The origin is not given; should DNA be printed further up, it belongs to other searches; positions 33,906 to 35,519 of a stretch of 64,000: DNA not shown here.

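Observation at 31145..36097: DprE1/DprE2-like lipid-linked sugar epimerase pair coupled to a GT2 polyprenyl-P sugar synthase, a GT-C transferase and an FkbM methyltransferase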

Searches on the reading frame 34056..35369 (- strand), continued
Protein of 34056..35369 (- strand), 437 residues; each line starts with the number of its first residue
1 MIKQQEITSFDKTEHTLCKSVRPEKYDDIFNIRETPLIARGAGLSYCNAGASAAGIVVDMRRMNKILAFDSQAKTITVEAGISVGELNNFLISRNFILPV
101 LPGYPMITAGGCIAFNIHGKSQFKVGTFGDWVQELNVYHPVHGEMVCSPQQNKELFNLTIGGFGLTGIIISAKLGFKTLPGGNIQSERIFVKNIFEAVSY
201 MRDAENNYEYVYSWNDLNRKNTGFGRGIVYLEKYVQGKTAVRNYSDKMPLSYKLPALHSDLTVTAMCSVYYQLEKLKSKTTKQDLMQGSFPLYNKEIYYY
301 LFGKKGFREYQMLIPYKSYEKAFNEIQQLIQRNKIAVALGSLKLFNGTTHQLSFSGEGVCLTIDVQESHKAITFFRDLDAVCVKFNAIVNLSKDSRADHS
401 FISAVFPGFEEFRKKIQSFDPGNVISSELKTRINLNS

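Call 68: search_protein_families(library=ncbifam, proteins=[L033:7971-9293:+, L033:9290-10039:+, L034:7881-9230:+, L034:9289-10020:+, L038:5890-7269:+, L038:7266-8006:+, L022:10001-11326:+, L022:11340-12077:+, L025:9998-11299:+, L025:11272-12036:+], max_evalue=1e-12)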
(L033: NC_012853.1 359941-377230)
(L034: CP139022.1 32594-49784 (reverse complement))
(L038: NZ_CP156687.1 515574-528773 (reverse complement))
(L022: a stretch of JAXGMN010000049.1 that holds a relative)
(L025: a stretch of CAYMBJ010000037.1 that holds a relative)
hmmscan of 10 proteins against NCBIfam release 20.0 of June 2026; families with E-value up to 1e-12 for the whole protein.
L033:7971-9293:+ (440 aa): 3 families
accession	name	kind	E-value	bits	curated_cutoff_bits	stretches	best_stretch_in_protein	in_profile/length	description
NF053785.1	DcplphribOxDprE1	equivalog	1.2e-120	403.8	500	1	2-439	6-448/449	decaprenylphosphoryl-beta-D-ribose oxidase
TIGR01678.1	FAD_lactone_ox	subfamily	1.7e-16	60.2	396.8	1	35-192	43-199/438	sugar 1,4-lactone oxidase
TIGR01679.1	bact_FAD_ox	subfamily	2.9e-14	52.8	292.25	0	35-202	37-200/419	FAD-linked oxidoreductase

L033:9290-10039:+ (249 aa): 67 families (the best 25 are shown)
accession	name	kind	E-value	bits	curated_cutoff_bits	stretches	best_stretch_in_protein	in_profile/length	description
NF005489.0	PRK07102.1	equivalog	1.1e-107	359.2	267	1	6-249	2-243/243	SDR family oxidoreductase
NF053786.1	DcplherypntRedDprE2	equivalog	3.7e-50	170.9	250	1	6-248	9-251/252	decaprenylphospho-beta-D-erythro-pentofuranosid-2-ulose 2-reductase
NF004110.0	PRK05599.1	equivalog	1.9e-39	135.7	362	1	7-247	2-244/246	SDR family oxidoreductase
NF005437.0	PRK07024.1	equivalog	6.9e-29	101.1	266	1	7-215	6-216/259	SDR family oxidoreductase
NF005878.0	PRK07825.1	subfamily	2.7e-25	89.3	287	1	4-241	8-242/278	short chain dehydrogenase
NF006099.0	PRK08251.1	equivalog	3.9e-23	81.9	253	1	5-247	4-249/250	SDR family oxidoreductase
NF047420.2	EF_P_mod_YmfI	equivalog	4e-23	82.4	238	1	8-193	2-186/236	elongation factor P 5-aminopentanone reductase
NF005559.1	PRK07231.1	subfamily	4.9e-22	78.6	215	1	5-193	4-194/249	glucose 1-dehydrogenase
NF009466.0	PRK12826.1-2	subfamily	4.4e-21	75.5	222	1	8-191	6-193/248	3-oxoacyl-ACP reductase FabG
NF005672.0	PRK07454.1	equivalog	4.5e-21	75.1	234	1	6-192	7-195/241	SDR family oxidoreductase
TIGR01830.1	3oxo_ACP_reduc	equivalog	1.3e-20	74.1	297.75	1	9-194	2-190/239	3-oxoacyl-[acyl-carrier-protein] reductase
NF005854.0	PRK07775.1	equivalog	7.7e-20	71.3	260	1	7-196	12-201/274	SDR family oxidoreductase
NF004514.1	PRK05855.1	equivalog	1.1e-19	70.5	455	1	5-209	313-520/578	SDR family oxidoreductase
NF004778.0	PRK06124.1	equivalog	1.7e-18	67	303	1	5-193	11-201/256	SDR family oxidoreductase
NF005806.0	PRK07666.1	equivalog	6.2e-18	64.9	286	1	5-195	7-199/239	3-ketoacyl-ACP reductase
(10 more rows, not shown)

L034:7881-9230:+ (449 aa): 3 families
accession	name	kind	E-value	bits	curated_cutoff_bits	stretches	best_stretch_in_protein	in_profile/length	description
NF053785.1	DcplphribOxDprE1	equivalog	7.2e-130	434.2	500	1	4-437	4-447/449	decaprenylphosphoryl-beta-D-ribose oxidase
TIGR01678.1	FAD_lactone_ox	subfamily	3.2e-15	56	396.8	1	55-174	60-178/438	sugar 1,4-lactone oxidase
TIGR01677.1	pln_FAD_oxido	subfamily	1.7e-14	53.2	383.1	0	45-200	75-237/560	FAD-dependent oxidoreductase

L034:9289-10020:+ (243 aa): 24 families
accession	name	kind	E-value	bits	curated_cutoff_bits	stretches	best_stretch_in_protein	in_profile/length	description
NF005489.0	PRK07102.1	equivalog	7.7e-95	317.1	267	1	1-243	1-243/243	SDR family oxidoreductase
NF053786.1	DcplherypntRedDprE2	equivalog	1.2e-58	198.7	250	1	3-242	10-251/252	decaprenylphospho-beta-D-erythro-pentofuranosid-2-ulose 2-reductase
NF004110.0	PRK05599.1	equivalog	6.2e-37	127.4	362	1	3-241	2-244/246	SDR family oxidoreductase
NF005437.0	PRK07024.1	equivalog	2.3e-26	92.8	266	1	2-240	5-245/259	SDR family oxidoreductase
NF006099.0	PRK08251.1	equivalog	1.6e-24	86.5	253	1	3-241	6-249/250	SDR family oxidoreductase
NF047420.2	EF_P_mod_YmfI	equivalog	8.4e-22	78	238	1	4-207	2-214/236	elongation factor P 5-aminopentanone reductase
NF004765.0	PRK06101.1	equivalog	1.3e-19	70.3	406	1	2-234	2-227/241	SDR family oxidoreductase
TIGR01830.1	3oxo_ACP_reduc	equivalog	9.3e-19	68.1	297.75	1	4-190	1-190/239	3-oxoacyl-[acyl-carrier-protein] reductase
NF005878.0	PRK07825.1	subfamily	6.1e-18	65.1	287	1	4-239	12-246/278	short chain dehydrogenase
NF040690.1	mycolate_SDR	equivalog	1.7e-16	60.5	380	1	5-190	12-198/265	mycolate reductase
NF005806.0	PRK07666.1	equivalog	1.8e-16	60.1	286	1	4-217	10-228/239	3-ketoacyl-ACP reductase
NF004199.0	PRK05653.1-4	equivalog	8.3e-16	58.3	301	1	3-190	7-197/247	3-oxoacyl-ACP reductase FabG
NF006118.0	PRK08264.1-4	subfamily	9.8e-16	58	279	1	3-232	7-229/244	SDR family oxidoreductase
NF009466.0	PRK12826.1-2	subfamily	1.7e-15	57.1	222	1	3-189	5-195/248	3-oxoacyl-ACP reductase FabG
TIGR01829.1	AcAcCoA_reduct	subfamily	3.1e-15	56.5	302.1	1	92-189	97-191/242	acetoacetyl-CoA reductase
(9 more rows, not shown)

L038:5890-7269:+ (459 aa): 2 families
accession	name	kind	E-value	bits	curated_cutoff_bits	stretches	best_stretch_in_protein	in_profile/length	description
NF053785.1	DcplphribOxDprE1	equivalog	4.9e-95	319.4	500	1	39-445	37-431/449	decaprenylphosphoryl-beta-D-ribose oxidase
TIGR01679.1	bact_FAD_ox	subfamily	8.5e-14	51.3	292.25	0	39-192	32-181/419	FAD-linked oxidoreductase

L038:7266-8006:+ (246 aa): 79 families (the best 25 are shown)
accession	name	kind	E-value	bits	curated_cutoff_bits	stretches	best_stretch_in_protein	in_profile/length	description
NF005489.0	PRK07102.1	equivalog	2.6e-101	338.3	267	1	1-246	1-243/243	SDR family oxidoreductase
NF053786.1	DcplherypntRedDprE2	equivalog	9.3e-57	192.5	250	1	2-245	9-251/252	decaprenylphospho-beta-D-erythro-pentofuranosid-2-ulose 2-reductase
NF004110.0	PRK05599.1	equivalog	3.9e-44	151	362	1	3-223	2-220/246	SDR family oxidoreductase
NF005437.0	PRK07024.1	equivalog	2.2e-40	138.7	266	1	2-244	5-246/259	SDR family oxidoreductase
NF006099.0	PRK08251.1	equivalog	9.9e-34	116.7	253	1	2-244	5-249/250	SDR family oxidoreductase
NF005878.0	PRK07825.1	subfamily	7.6e-29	100.9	287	1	2-239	10-243/278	short chain dehydrogenase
NF005559.1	PRK07231.1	subfamily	5.3e-25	88.3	215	1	2-192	5-194/249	glucose 1-dehydrogenase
NF004765.0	PRK06101.1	equivalog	2.5e-23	82.5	406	1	1-237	1-227/241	SDR family oxidoreductase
NF038213.1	SDR_TniO_fam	equivalog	4.2e-23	82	300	1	2-186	3-194/249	SDR family oxidoreductase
NF006118.0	PRK08264.1-4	subfamily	1.8e-22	80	279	1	2-223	6-217/244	SDR family oxidoreductase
NF005711.0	PRK07523.1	subfamily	6.3e-22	78.4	413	1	3-192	12-200/255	SDR family oxidoreductase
NF005854.0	PRK07775.1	equivalog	6.7e-22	78.1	260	1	3-192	12-200/274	SDR family oxidoreductase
NF004825.0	PRK06181.1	equivalog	1.6e-21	76.8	215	1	1-190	6-194/268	SDR family oxidoreductase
NF009466.0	PRK12826.1-2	subfamily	7.2e-21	74.8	222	1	3-191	5-194/248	3-oxoacyl-ACP reductase FabG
NF005075.0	PRK06500.1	equivalog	2.1e-20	73.2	336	1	2-213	7-209/249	SDR family oxidoreductase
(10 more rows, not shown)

L022:10001-11326:+ (441 aa): 1 family
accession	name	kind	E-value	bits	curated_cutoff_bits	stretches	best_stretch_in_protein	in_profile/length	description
NF053785.1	DcplphribOxDprE1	equivalog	9.2e-55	186.6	500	1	38-439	38-447/449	decaprenylphosphoryl-beta-D-ribose oxidase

L022:11340-12077:+ (245 aa): 62 families (the best 25 are shown)
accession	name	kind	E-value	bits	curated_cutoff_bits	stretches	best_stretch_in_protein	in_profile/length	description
NF005489.0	PRK07102.1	equivalog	5.6e-40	137.5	267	1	3-244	4-242/243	SDR family oxidoreductase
NF005437.0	PRK07024.1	equivalog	1.5e-27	96.7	266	1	2-243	6-246/259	SDR family oxidoreductase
NF004825.0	PRK06181.1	equivalog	7.6e-25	87.7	215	1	3-188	9-192/268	SDR family oxidoreductase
NF006099.0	PRK08251.1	equivalog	6.8e-24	84.4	253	1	3-243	7-249/250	SDR family oxidoreductase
NF005559.1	PRK07231.1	subfamily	7.4e-23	81.3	215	1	3-189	7-191/249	glucose 1-dehydrogenase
NF004526.0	PRK05872.1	subfamily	2e-22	79.7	276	1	3-190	13-196/297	short-chain dehydrogenase/reductase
NF053786.1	DcplherypntRedDprE2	equivalog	1.3e-21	77.4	250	1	5-244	13-251/252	decaprenylphospho-beta-D-erythro-pentofuranosid-2-ulose 2-reductase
NF040690.1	mycolate_SDR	equivalog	3.5e-21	75.8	380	1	2-186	10-191/265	mycolate reductase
NF005878.0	PRK07825.1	subfamily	6.4e-20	71.6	287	1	4-240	13-245/278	short chain dehydrogenase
NF047420.2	EF_P_mod_YmfI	equivalog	1.5e-19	70.7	238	1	3-189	2-183/236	elongation factor P 5-aminopentanone reductase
NF009466.0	PRK12826.1-2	subfamily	2.3e-19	69.8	222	1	1-189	4-192/248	3-oxoacyl-ACP reductase FabG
NF005672.0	PRK07454.1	equivalog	3.2e-19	69.1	234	1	2-188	8-192/241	SDR family oxidoreductase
TIGR04316.1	dhbA_paeA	equivalog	3.4e-19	69.4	300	1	4-189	2-185/250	2,3-dihydro-2,3-dihydroxybenzoate dehydrogenase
NF006118.0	PRK08264.1-4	subfamily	1.5e-18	67.2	279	1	4-213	9-208/244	SDR family oxidoreductase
NF005681.0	PRK07478.1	subfamily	5.7e-18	65.2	267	1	3-189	9-195/254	SDR family oxidoreductase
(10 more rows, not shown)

L025:9998-11299:+ (433 aa): 2 families
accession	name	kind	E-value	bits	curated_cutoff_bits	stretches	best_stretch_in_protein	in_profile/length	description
NF053785.1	DcplphribOxDprE1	equivalog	4e-43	148.2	500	1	28-200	37-210/449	decaprenylphosphoryl-beta-D-ribose oxidase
TIGR01679.1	bact_FAD_ox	subfamily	1.8e-14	53.5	292.25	1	33-201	37-203/419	FAD-linked oxidoreductase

L025:11272-12036:+ (254 aa): 8 families
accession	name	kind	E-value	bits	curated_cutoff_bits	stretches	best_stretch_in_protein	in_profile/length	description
NF005489.0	PRK07102.1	equivalog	4.4e-29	101.8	267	1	15-252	2-241/243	SDR family oxidoreductase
NF006099.0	PRK08251.1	equivalog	8.1e-17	61.2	253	1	14-252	4-249/250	SDR family oxidoreductase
NF005437.0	PRK07024.1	equivalog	1.6e-16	60.5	266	1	15-251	5-245/259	SDR family oxidoreductase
NF005672.0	PRK07454.1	equivalog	1.2e-15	57.3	234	1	14-170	6-165/241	SDR family oxidoreductase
NF004765.0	PRK06101.1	equivalog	1.9e-15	56.7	406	1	17-252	4-234/241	SDR family oxidoreductase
NF006073.0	PRK08219.1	equivalog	2e-15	57.1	218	1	15-177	4-158/227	SDR family oxidoreductase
NF047420.2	EF_P_mod_YmfI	equivalog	6.2e-15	55.6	238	1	17-196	2-181/236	elongation factor P 5-aminopentanone reductase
NF040690.1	mycolate_SDR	equivalog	1.7e-14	53.9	380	1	14-171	8-167/265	mycolate reductase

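Call 69: find_encoding_contigs(protein=P0045, flank=7000, max_places=1)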
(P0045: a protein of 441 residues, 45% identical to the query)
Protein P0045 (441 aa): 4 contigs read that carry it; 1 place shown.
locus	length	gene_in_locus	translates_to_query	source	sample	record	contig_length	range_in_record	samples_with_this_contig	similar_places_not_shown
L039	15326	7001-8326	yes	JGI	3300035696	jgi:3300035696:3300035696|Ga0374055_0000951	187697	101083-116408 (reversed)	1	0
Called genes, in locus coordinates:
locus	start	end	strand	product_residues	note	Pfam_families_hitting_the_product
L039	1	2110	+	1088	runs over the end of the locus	PF19408:PKD_6, PF19406:PKD_5, PF09603:Fib_succ_major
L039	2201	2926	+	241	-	PF14289:DUF4369 (weak)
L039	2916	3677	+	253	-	PF00149:Metallophos (weak)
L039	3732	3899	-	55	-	PF00037:Fer4, PF13237:Fer4_10, PF12838:Fer4_7, PF13187:Fer4_9, PF25160:LdpA_Fe-S-bd (weak), PF12797:Fer4_2 (weak), PF00037:Fer4, PF12837:Fer4_6 (weak), +5 more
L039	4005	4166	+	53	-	-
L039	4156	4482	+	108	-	PF05635:23S_rRNA_IVP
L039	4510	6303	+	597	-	PF01239:PPTA (faint), PF13174:TPR_6 (faint), PF00515:TPR_1, PF07719:TPR_2 (weak), PF13431:TPR_17 (weak), PF00515:TPR_1, PF07719:TPR_2 (weak), PF13414:TPR_11 (weak), +6 more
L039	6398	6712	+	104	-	-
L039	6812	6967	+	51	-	-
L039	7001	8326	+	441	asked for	PF01565:FAD_binding_4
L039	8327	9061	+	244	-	PF00106:adh_short, PF13561:adh_short_C2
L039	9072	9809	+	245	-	PF00535:Glycos_transf_2, PF10111:Glyco_tranf_2_2 (weak)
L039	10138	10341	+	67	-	-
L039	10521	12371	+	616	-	PF01558:POR, PF01855:POR_N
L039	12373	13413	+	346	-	PF02775:TPP_enzyme_C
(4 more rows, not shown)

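Call 70: find_encoding_contigs(protein=P0102, flank=7000, max_places=1)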
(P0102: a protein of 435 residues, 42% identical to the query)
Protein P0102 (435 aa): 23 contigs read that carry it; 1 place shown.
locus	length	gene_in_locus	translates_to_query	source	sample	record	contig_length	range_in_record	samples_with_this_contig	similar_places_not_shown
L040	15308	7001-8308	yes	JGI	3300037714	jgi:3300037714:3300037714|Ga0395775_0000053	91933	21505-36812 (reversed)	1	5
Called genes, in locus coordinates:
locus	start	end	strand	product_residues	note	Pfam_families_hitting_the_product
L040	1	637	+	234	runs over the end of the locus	-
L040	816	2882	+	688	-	PF00884:Sulfatase, PF01663:Phosphodiest (faint), PF16347:SGSH_C, PF13385:Laminin_G_3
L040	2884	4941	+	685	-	-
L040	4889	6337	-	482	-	-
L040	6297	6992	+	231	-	PF13489:Methyltransf_23, PF06080:DUF938 (weak), PF13847:Methyltransf_31 (weak), PF08241:Methyltransf_11, PF08242:Methyltransf_12 (weak), PF13649:Methyltransf_25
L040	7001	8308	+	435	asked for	PF01565:FAD_binding_4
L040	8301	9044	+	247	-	PF00106:adh_short, PF08659:KR, PF13561:adh_short_C2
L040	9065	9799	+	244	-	PF13641:Glyco_tranf_2_3 (weak), PF00535:Glycos_transf_2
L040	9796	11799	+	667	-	PF07719:TPR_2 (faint), PF13428:TPR_14 (faint), PF13231:PMT_2 (weak), PF13432:TPR_16, PF14559:TPR_19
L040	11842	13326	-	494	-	PF00884:Sulfatase, PF16347:SGSH_C (weak)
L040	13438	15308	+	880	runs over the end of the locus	PF00884:Sulfatase, PF01663:Phosphodiest (faint), PF16347:SGSH_C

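Call 71: find_encoding_contigs(protein=P0030, flank=7000, max_places=1)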
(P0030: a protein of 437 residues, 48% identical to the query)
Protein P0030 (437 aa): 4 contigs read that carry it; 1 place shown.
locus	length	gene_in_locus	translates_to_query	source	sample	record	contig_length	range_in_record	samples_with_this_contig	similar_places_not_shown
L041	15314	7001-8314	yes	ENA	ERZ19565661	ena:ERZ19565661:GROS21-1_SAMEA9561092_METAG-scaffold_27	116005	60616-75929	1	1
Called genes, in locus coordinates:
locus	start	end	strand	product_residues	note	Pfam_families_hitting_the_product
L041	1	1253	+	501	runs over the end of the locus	PF08240:ADH_N, PF00107:ADH_zinc_N, PF13602:ADH_zinc_N_2, PF01575:MaoC_dehydratas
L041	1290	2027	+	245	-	PF00106:adh_short, PF08659:KR, PF23441:SDR (faint), PF13561:adh_short_C2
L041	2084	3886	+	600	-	PF02771:Acyl-CoA_dh_N, PF02770:Acyl-CoA_dh_M, PF00441:Acyl-CoA_dh_1, PF08028:Acyl-CoA_dh_2 (faint), PF22924:ACOX_C_alpha1 (weak), PF12806:Acyl-CoA_dh_C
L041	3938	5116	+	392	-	PF00108:Thiolase_N, PF00109:ketoacyl-synt (weak), PF02803:Thiolase_C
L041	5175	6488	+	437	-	-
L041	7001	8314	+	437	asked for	PF01565:FAD_binding_4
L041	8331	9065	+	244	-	PF00106:adh_short, PF08659:KR, PF13561:adh_short_C2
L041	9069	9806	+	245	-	PF00535:Glycos_transf_2, PF10111:Glyco_tranf_2_2 (weak)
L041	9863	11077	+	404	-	-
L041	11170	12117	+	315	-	PF01259:SAICAR_synt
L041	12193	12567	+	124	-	PF01740:STAS, PF13466:STAS_2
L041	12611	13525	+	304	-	PF23023:Anti-Pycsar_Apyc1, PF00753:Lactamase_B, PF12706:Lactamase_B_2 (weak)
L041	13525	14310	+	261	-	PF02592:Vut_1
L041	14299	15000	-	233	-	PF22435:MRM3-like_sub_bind, PF00588:SpoU_methylase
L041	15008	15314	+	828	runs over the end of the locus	PF01103:Omp85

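Call 79: search_dna_similar(query=window:34056-35369:-, collection=phages, mode=protein, max_evalue=1e-8, max_rows=15)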
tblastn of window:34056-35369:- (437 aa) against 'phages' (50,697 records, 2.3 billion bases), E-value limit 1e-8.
No match.

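Call 80: find_related_loci(query=A1, collection=viral_contigs, flank=8000)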
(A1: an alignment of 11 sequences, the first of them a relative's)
Query A1 (437 aa) in viral_contigs; peptide patterns used: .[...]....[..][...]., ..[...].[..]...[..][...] (x = any residue, [..] = any of these).
29 stretches matched a pattern, but none encodes a relative of the query by tblastn (E <= 1e-3).

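Call 94: predict_structure(alignment_id=A1)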
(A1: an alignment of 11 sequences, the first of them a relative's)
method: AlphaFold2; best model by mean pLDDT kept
length: 437 residues; sequences in the alignment: 11
mean_pLDDT: 79.7   pTM: 0.82
mean pLDDT of the five models: 79.7, 79.5, 79.0, 76.2, 76.0
residues with pLDDT >= 90: 131; 70-90: 209; 50-70: 60; < 50: 37
segments of 3 or more residues with pLDDT < 50: 42-47, 102-104, 115-126, 247-253, 289-297
pLDDT, mean of each block of 10 residues (from residue 1): 71 77 85 74 49 79 90 94 80 83 54 47 50 89 92 84 75 91 90 97 89 91 93 83 52 58 86 90 69 45 70 94 97 90 81 82 87 93 92 78 87 87 82 78
secondary structure, 60 per line:
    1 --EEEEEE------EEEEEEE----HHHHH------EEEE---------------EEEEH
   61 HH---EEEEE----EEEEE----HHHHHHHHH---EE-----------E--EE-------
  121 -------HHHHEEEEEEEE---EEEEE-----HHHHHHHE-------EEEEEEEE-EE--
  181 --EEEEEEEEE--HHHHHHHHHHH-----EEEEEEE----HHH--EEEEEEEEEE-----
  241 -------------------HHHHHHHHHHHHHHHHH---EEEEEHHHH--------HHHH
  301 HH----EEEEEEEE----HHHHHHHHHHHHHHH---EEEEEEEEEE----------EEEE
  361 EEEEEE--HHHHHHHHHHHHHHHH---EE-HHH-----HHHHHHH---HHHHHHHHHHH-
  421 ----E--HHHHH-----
elements in order: E3-8 E15-21 H26-30 E37-40 E56-59 E66-70 E75-79 H84-92 H128-131 E132-139 E143-147 H153-159 E168-175 E183-191 H194-204 E210-216 E226-235 H260-276 E280-284 H285-288 H297-302 E307-314 H319-333 E337-346 E357-366 H369-384 H399-405 H409-419 H428-432
